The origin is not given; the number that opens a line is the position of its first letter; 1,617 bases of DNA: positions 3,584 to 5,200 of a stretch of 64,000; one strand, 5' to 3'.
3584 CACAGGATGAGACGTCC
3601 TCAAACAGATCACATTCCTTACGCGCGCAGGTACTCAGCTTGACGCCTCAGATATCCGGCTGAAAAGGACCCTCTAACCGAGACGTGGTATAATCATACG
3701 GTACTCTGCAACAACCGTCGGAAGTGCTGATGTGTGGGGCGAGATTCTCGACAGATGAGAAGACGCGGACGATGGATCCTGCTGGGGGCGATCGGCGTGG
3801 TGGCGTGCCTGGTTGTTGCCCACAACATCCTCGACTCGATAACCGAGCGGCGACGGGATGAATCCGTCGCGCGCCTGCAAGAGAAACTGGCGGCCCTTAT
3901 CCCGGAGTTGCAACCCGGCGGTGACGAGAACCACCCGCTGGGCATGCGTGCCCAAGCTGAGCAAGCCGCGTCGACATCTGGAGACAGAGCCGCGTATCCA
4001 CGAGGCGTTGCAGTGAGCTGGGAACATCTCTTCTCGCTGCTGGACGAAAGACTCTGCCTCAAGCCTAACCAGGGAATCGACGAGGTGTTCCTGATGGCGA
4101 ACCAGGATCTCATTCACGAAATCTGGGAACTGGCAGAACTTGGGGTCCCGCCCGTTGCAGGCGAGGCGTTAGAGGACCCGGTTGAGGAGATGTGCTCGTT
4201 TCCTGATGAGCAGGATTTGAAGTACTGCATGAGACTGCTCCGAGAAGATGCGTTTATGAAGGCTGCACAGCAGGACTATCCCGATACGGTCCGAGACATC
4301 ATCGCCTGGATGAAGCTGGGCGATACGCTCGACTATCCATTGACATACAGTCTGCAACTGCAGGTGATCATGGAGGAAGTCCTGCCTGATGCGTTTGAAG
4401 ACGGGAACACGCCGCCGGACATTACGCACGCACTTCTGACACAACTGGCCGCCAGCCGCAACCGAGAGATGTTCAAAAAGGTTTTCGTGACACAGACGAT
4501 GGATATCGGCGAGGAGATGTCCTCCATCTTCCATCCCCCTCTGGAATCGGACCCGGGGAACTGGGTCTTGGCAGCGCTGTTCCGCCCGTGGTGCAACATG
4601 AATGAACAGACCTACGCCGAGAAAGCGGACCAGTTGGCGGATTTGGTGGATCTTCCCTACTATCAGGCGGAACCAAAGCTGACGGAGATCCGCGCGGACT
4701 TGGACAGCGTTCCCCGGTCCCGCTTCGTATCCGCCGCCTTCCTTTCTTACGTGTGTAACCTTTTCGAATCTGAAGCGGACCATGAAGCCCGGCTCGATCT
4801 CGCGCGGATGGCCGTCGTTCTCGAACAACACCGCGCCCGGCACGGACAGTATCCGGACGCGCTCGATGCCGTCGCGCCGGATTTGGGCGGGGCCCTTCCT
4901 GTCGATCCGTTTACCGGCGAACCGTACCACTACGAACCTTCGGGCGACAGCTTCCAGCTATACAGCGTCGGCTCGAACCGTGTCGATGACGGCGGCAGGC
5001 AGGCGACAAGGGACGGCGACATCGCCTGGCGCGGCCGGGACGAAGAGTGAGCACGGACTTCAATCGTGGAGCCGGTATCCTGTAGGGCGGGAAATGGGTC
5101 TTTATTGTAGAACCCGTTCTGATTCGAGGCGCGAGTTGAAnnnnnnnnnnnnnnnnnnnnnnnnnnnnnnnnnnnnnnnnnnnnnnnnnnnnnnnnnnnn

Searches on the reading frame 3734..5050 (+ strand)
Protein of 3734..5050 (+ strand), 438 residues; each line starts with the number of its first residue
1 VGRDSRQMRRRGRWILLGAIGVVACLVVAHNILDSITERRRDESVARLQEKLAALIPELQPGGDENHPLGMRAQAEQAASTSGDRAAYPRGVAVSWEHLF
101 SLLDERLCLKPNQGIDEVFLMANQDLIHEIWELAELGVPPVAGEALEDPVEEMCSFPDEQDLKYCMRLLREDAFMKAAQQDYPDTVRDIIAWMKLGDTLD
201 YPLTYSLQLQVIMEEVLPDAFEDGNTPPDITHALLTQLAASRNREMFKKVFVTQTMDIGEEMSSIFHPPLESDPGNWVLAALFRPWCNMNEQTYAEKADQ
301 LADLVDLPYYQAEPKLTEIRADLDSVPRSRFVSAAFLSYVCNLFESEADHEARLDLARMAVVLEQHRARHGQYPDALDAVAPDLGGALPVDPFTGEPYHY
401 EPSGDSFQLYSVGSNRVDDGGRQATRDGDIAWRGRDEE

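Call 22: search_protein_families(library=pfam, proteins=[window:3734-5050:+], max_evalue=0.001)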
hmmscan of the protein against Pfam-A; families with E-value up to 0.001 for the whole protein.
window:3734-5050:+ (438 aa): 0 families

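Call 70: search_protein_families(library=padloc, proteins=[window:3755-5047:+], max_evalue=0.001)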
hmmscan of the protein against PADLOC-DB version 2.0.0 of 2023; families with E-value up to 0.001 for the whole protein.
window:3755-5047:+ (431 aa): 0 families
